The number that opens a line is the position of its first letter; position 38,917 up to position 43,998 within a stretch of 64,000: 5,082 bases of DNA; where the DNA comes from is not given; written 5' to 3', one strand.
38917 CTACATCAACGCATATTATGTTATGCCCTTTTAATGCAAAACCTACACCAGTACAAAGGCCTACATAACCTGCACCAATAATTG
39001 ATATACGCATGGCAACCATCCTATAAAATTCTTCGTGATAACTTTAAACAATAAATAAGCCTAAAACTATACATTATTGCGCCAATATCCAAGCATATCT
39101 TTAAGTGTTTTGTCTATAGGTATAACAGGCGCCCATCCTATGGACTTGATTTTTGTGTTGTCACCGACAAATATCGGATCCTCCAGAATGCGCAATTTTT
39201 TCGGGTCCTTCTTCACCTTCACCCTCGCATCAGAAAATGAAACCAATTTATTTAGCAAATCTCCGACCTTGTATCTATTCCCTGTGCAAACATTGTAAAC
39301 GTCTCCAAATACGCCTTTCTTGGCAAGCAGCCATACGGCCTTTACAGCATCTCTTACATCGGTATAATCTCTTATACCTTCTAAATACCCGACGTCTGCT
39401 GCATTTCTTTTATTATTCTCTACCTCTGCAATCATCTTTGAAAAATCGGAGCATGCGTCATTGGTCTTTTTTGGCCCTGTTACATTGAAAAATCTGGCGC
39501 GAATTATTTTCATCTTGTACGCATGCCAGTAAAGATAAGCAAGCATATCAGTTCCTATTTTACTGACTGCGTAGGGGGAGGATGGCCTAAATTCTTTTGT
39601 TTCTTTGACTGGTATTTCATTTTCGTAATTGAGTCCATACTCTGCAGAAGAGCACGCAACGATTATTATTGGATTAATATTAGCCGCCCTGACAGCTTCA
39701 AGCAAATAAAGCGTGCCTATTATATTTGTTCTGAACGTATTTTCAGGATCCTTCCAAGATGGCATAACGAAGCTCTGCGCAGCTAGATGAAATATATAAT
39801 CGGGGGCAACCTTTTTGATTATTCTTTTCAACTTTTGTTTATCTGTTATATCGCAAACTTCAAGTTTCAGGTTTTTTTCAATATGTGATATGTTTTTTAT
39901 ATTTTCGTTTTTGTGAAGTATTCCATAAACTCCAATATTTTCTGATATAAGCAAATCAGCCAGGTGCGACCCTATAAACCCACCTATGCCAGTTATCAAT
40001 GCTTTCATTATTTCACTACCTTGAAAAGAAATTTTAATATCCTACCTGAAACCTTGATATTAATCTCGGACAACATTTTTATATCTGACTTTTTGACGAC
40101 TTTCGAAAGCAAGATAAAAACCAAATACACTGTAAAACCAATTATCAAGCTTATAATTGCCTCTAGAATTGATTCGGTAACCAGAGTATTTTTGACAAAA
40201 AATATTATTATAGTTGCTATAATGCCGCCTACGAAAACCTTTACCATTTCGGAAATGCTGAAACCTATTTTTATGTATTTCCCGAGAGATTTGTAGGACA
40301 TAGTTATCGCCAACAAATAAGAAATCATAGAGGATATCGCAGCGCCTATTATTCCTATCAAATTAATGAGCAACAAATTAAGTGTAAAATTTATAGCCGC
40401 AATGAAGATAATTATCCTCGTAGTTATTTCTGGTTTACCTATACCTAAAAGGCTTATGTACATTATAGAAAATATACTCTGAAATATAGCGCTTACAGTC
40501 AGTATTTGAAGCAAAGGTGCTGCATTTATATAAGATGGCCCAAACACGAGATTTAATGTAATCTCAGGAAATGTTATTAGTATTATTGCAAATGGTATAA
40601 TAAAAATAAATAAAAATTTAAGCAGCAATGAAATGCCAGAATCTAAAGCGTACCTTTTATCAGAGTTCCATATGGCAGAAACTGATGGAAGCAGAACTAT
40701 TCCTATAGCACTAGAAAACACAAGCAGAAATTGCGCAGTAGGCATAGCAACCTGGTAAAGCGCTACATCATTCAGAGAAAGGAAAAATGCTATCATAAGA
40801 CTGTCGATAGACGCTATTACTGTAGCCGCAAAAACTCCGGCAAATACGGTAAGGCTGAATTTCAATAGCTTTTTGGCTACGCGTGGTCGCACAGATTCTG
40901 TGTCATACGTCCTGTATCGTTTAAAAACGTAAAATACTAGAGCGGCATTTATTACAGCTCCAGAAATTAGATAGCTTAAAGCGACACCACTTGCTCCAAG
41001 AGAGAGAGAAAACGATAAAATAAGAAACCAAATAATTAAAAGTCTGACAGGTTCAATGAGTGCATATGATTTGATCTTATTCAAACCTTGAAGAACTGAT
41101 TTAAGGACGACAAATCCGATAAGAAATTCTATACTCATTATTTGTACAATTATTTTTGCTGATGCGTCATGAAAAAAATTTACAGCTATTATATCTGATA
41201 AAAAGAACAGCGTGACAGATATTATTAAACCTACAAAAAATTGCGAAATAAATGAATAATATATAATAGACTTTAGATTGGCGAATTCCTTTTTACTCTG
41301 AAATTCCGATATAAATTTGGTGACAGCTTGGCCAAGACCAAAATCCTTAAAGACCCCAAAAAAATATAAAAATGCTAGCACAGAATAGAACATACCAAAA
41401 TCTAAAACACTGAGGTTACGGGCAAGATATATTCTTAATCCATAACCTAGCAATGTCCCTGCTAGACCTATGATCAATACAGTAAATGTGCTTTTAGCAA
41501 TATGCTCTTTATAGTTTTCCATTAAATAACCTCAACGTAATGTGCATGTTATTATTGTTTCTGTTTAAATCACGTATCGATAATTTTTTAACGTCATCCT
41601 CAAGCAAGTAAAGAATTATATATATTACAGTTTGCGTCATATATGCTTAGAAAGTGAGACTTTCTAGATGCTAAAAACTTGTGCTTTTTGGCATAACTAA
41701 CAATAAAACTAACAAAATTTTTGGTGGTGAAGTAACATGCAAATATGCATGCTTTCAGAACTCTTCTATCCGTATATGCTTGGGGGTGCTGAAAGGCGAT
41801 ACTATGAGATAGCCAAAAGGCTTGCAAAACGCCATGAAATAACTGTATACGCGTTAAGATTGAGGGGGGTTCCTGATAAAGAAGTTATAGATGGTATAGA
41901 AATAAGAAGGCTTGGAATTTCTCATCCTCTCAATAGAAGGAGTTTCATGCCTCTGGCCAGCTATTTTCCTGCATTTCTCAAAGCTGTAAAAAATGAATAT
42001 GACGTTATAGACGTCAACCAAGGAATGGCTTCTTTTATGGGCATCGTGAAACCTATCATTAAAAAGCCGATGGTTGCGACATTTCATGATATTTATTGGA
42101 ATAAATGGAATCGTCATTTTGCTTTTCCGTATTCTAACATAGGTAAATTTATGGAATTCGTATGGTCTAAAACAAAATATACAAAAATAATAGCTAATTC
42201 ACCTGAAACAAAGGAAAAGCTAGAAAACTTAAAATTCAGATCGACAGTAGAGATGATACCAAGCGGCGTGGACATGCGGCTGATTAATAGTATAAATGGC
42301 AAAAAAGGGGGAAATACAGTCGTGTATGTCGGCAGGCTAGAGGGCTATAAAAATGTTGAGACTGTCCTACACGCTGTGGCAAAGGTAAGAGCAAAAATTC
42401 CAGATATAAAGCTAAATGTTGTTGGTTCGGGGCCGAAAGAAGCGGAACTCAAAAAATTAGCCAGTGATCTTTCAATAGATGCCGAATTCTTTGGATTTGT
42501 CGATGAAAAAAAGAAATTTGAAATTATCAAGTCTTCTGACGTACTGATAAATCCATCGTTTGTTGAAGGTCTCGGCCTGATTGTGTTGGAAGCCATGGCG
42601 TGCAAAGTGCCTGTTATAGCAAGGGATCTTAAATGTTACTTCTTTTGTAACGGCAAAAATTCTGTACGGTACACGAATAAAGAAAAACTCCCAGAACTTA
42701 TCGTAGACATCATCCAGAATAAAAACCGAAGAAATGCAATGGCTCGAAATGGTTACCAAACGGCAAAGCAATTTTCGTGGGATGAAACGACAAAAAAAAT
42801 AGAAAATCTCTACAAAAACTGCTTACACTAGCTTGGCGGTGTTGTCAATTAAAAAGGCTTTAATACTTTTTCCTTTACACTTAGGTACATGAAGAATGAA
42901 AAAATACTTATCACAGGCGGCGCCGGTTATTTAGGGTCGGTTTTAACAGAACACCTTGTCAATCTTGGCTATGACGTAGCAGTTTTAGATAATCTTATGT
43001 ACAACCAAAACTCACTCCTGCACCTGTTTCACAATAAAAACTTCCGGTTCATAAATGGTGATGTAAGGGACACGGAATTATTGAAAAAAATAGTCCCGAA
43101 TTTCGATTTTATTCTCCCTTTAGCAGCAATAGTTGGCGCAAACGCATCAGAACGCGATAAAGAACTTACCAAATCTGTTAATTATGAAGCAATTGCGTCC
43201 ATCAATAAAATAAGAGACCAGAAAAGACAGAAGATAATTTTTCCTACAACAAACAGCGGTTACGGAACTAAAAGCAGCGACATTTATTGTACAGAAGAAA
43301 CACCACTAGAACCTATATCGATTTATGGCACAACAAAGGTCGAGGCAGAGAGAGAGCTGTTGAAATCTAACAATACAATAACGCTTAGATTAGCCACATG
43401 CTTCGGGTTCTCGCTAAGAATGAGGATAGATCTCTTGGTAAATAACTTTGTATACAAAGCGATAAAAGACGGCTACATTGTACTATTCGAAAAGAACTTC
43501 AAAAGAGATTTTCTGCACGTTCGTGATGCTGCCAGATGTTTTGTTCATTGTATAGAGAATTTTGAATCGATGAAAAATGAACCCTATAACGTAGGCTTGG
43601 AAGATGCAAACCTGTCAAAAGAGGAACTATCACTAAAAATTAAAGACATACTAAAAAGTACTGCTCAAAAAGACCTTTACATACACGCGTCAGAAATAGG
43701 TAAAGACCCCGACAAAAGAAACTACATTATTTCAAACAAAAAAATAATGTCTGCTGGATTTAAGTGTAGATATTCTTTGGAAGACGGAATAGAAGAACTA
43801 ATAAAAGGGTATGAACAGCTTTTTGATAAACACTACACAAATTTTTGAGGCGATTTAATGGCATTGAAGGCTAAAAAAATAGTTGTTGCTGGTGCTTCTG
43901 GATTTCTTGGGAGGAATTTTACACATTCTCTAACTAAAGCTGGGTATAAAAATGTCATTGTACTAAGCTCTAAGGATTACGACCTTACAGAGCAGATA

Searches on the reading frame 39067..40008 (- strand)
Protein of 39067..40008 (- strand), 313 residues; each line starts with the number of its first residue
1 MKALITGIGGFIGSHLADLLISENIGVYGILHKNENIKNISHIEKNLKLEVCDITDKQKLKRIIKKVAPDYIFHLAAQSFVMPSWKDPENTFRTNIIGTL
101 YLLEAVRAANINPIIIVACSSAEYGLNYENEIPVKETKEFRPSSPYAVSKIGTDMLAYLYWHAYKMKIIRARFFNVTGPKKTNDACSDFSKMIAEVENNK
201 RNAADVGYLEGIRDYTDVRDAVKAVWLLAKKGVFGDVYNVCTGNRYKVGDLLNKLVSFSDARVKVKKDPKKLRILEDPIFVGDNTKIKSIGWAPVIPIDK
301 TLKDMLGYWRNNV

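Call 7: search_protein_families(library=pfam, proteins=[window:39067-40008:-], max_evalue=0.00001)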
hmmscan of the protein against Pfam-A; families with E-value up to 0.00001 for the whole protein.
window:39067-40008:- (313 aa): 5 families
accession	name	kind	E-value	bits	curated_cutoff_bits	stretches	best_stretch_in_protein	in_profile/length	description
PF16363.11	GDP_Man_Dehyd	-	3.2e-74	250.8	27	1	4-305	1-332/332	GDP-mannose 4,6 dehydratase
PF01370.27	Epimerase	-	6.7e-52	176.7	20.9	1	3-241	1-240/240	NAD dependent epimerase/dehydratase family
PF02719.21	Polysacc_synt_2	-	2.3e-17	63.6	20.2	1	4-264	2-252/293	Polysaccharide biosynthesis protein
PF01073.25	3Beta_HSD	-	5.3e-12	45.8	22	1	4-133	1-130/280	3-beta hydroxysteroid dehydrogenase/isomerase family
PF04321.23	RmlD_sub_bind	-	1.6e-10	41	27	1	1-152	1-131/287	RmlD substrate binding domain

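Call 41: search_protein_families(library=ncbifam, proteins=[window:39067-40008:-], max_evalue=1e-15)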
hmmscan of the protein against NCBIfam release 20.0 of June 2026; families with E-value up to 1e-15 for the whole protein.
window:39067-40008:- (313 aa): 11 families
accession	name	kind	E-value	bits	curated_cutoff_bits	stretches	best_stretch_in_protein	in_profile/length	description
TIGR01181.1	dTDP_gluc_dehyt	equivalog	2.6e-43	148.3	365.1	1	3-312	2-314/321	dTDP-glucose 4,6-dehydratase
TIGR04180.1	EDH_00030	hypoth_equivalog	5.5e-42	143.8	475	1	4-293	2-293/297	NAD-dependent 4,6-dehydratase LegB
TIGR01472.1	gmd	equivalog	1.4e-40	139.6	415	1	2-305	2-334/342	GDP-mannose 4,6-dehydratase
TIGR01179.1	galE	equivalog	1.7e-33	115.8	262.3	1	3-306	2-322/332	UDP-glucose 4-epimerase GalE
TIGR02622.1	CDP_4_6_dhtase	equivalog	8.3e-30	104.1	278.45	1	2-309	6-330/352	CDP-glucose 4,6-dehydratase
NF007490.0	PRK10084.1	subfamily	5.8e-26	91.3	649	0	1-108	1-113/361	dTDP-glucose 4,6-dehydratase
NF007582.0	PRK10217.1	equivalog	1.4e-24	86.9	698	1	2-257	3-268/355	dTDP-glucose 4,6-dehydratase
TIGR02197.1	heptose_epim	equivalog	8.5e-22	77.7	274.6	1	4-273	2-276/316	ADP-glyceromanno-heptose 6-epimerase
NF011728.1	PRK15181.1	equivalog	9.2e-20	70.9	760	1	3-252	18-275/348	Vi polysaccharide biosynthesis UDP-N-acetylglucosaminuronic acid C-4 epimerase TviC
NF007956.0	PRK10675.1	subfamily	2.2e-17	63.2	394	1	1-253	1-274/338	UDP-glucose 4-epimerase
NF043036.1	ErythonDh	equivalog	5.2e-17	62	325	1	1-190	1-194/321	D-erythronate dehydrogenase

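Call 92: search_solved_structures(query=window:39067-40008:-, max_evalue=1e-25)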
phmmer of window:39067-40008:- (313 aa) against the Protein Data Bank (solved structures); distinct sequences matched with E-value up to 1e-25: 18.
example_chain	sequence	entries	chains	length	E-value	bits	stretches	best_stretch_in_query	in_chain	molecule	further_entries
2pk3_A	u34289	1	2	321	1.6e-75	257.2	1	1-310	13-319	GDP-6-deoxy-D-lyxo-4-hexulose reductase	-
7us5_A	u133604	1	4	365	9.6e-48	166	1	3-313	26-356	GDP-D-GLYCERO-D-MANNO-HEPTOSE 4,6-DEHYDRATASE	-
6x3b_A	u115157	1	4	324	1.3e-37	132.7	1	68-312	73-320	GDP-6-deoxy-D-mannose reductase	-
4zrm_A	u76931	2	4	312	3.6e-36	127.9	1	1-311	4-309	UDP-glucose 4-epimerase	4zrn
5uzh_A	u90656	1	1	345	6.5e-34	120.5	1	3-257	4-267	NafoA.00085.b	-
7kf3_A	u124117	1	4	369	1.6e-33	119.2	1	3-252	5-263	GDP-mannose 4,6-dehydratase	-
1db3_A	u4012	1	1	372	5.3e-32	114.3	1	3-252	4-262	GDP-MANNOSE 4,6-DEHYDRATASE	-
6gpj_A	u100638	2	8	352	1.2e-31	113.2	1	3-254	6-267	GDP-mannose 4,6 dehydratase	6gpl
5in4_A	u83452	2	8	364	1.4e-31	112.9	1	3-254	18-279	GDP-mannose 4,6 dehydratase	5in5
1t2a_A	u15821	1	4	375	1.6e-31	112.7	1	3-254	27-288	GDP-mannose 4,6 dehydratase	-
6gpk_A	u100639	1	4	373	2.5e-31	112.1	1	3-254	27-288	GDP-mannose 4,6 dehydratase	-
6q94_B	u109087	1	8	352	2.8e-31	111.9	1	3-254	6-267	GDP-mannose 4,6 dehydratase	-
4lw8_A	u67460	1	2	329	6.4e-30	107.4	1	2-307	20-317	Putative epimerase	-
1n7g_A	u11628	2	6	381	3.1e-29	105.2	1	3-306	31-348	GDP-D-mannose-4,6-dehydratase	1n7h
2z1m_A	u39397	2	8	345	1.1e-27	100.1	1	2-258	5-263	GDP-D-mannose dehydratase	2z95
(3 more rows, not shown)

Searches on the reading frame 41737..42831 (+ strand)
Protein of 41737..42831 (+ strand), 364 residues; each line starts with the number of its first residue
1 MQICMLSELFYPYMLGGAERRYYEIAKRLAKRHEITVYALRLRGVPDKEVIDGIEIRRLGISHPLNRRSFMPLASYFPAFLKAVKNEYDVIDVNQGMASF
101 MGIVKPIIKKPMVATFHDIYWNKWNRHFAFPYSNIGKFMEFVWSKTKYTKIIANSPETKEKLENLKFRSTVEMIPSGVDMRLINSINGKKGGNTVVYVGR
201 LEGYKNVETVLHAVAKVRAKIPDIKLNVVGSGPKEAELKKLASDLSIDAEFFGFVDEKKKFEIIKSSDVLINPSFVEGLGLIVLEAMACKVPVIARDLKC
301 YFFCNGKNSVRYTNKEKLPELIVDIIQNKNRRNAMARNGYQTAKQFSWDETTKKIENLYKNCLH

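Call 7: search_protein_families(library=pfam, proteins=[window:41737-42831:+], max_evalue=0.00001)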
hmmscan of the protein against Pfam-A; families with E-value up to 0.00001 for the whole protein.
window:41737-42831:+ (364 aa): 6 families
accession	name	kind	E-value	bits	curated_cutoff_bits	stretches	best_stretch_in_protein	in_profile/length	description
PF00534.26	Glycos_transf_1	-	2.2e-32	112.4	26.4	1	187-341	10-171/172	Glycosyl transferases group 1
PF13692.12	Glyco_trans_1_4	-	1.1e-26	94.2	27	1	193-327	2-141/142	Glycosyl transferases group 1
PF13439.12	Glyco_transf_4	-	4.2e-21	76.1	28.5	1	16-180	2-168/170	Glycosyltransferase Family 4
PF20706.3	GT4-conflict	-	1.1e-10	41.5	26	1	169-295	172-310/385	Family 4 Glycosyltransferase in conflict systems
PF13524.12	Glyco_trans_1_2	-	1.3e-08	35.4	25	1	214-355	6-142/144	Glycosyl transferase-like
PF13579.12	Glyco_trans_4_4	-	2.3e-08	35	29.7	1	16-177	1-158/158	Glycosyl transferase 4-like domain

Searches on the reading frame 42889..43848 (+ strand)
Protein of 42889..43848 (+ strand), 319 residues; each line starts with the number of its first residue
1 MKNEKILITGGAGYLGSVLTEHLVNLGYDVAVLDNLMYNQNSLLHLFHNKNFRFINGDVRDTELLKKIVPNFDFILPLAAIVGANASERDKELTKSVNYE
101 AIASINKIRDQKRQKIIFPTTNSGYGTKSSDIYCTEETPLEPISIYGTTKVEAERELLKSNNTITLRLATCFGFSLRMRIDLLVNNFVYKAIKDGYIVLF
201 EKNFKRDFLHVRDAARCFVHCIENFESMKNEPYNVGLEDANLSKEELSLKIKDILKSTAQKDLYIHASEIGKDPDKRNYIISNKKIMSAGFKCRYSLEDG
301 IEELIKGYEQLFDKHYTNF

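Call 7: search_protein_families(library=pfam, proteins=[window:42889-43848:+], max_evalue=0.00001)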
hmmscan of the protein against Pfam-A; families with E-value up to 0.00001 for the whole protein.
window:42889-43848:+ (319 aa): 6 families
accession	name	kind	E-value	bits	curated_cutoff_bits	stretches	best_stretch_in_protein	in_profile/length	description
PF01370.27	Epimerase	-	9.1e-32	110.8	20.9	1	6-236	1-240/240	NAD dependent epimerase/dehydratase family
PF16363.11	GDP_Man_Dehyd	-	6.6e-26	92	27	1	7-303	1-331/332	GDP-mannose 4,6 dehydratase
PF04321.23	RmlD_sub_bind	-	7.8e-14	51.9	27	1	5-174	2-154/287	RmlD substrate binding domain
PF01073.25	3Beta_HSD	-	1.1e-13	51.3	22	1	7-171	1-174/280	3-beta hydroxysteroid dehydrogenase/isomerase family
PF02719.21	Polysacc_synt_2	-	2e-06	27.7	20.2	0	6-81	1-87/293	Polysaccharide biosynthesis protein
PF05368.20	NmrA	-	5.9e-06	26.5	27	1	3-75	2-73/298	NmrA-like family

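Call 41: search_protein_families(library=ncbifam, proteins=[window:42889-43848:+], max_evalue=1e-15)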
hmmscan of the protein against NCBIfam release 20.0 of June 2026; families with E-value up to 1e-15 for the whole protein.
window:42889-43848:+ (319 aa): 5 families
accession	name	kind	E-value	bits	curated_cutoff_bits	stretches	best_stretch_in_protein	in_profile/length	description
TIGR01179.1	galE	equivalog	9.5e-27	93.7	262.3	1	5-160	1-159/332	UDP-glucose 4-epimerase GalE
TIGR01181.1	dTDP_gluc_dehyt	equivalog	1.2e-23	83.7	365.1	1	5-310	1-313/321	dTDP-glucose 4,6-dehydratase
TIGR02197.1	heptose_epim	equivalog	7.6e-19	68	274.6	1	6-256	1-261/316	ADP-glyceromanno-heptose 6-epimerase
TIGR04180.1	EDH_00030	hypoth_equivalog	2.9e-18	66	475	1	6-258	1-259/297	NAD-dependent 4,6-dehydratase LegB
NF043036.1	ErythonDh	equivalog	2.4e-16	59.8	325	1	5-154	2-157/321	D-erythronate dehydrogenase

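Call 93: search_solved_structures(query=window:42889-43848:+, max_evalue=1e-10)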
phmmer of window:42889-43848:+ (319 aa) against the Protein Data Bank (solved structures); distinct sequences matched with E-value up to 1e-10: 44.
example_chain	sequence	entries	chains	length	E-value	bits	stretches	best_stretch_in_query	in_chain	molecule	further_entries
6vo6_A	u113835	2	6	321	6.6e-103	347.1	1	3-319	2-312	Putative sugar-nucleotide epimerase/dehydratease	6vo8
8rdg_A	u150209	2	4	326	1.1e-24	90.2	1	5-254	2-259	SDR family NAD(P)-dependent oxidoreductase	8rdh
8rdi_A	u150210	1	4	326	4e-24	88.4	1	5-254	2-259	SDR family NAD(P)-dependent oxidoreductase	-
6bi4_A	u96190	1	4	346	3e-17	65.8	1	5-310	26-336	dTDP-glucose 4,6-dehydratase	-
6zl6_A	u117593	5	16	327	6.1e-17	64.8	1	5-304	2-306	Epimerase domain-containing protein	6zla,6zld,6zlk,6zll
6wjb_A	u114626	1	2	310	9.5e-17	64.2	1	2-238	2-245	NAD-dependent epimerase/dehydratase family protein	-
6zlj_A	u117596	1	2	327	2.2e-16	63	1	5-304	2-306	Epimerase domain-containing protein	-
6wj9_A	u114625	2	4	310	4.8e-16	61.9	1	2-238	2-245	NAD-dependent epimerase/dehydratase family protein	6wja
4lk3_A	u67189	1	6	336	5.4e-16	61.7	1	4-309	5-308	UDP-glucuronic acid decarboxylase 1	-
4gll_A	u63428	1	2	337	1.3e-15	60.5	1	4-309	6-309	UDP-glucuronic acid decarboxylase 1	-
4m55_A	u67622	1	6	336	1.3e-15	60.4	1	4-309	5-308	UDP-glucuronic acid decarboxylase 1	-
2b69_A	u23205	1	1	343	1.4e-15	60.4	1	4-309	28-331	UDP-glucuronate decarboxylase 1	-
2c20_A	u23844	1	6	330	7.9e-15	57.9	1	5-162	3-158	UDP-GLUCOSE 4-EPIMERASE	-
8wxk_A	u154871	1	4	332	4.7e-14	55.3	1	5-158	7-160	UDP-glucose 4-epimerase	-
3icp_A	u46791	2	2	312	1.1e-13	54.1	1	5-237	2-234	NAD-dependent epimerase/dehydratase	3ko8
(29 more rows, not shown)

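Call 101: search_solved_structures(query=window:42889-43848:+, max_evalue=1e-50, show_alignments=1)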
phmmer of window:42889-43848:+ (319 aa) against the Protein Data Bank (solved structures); distinct sequences matched with E-value up to 1e-50: 1.
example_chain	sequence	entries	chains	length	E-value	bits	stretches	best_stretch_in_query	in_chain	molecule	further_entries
6vo6_A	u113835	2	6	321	6.6e-103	347.1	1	3-319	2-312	Putative sugar-nucleotide epimerase/dehydratease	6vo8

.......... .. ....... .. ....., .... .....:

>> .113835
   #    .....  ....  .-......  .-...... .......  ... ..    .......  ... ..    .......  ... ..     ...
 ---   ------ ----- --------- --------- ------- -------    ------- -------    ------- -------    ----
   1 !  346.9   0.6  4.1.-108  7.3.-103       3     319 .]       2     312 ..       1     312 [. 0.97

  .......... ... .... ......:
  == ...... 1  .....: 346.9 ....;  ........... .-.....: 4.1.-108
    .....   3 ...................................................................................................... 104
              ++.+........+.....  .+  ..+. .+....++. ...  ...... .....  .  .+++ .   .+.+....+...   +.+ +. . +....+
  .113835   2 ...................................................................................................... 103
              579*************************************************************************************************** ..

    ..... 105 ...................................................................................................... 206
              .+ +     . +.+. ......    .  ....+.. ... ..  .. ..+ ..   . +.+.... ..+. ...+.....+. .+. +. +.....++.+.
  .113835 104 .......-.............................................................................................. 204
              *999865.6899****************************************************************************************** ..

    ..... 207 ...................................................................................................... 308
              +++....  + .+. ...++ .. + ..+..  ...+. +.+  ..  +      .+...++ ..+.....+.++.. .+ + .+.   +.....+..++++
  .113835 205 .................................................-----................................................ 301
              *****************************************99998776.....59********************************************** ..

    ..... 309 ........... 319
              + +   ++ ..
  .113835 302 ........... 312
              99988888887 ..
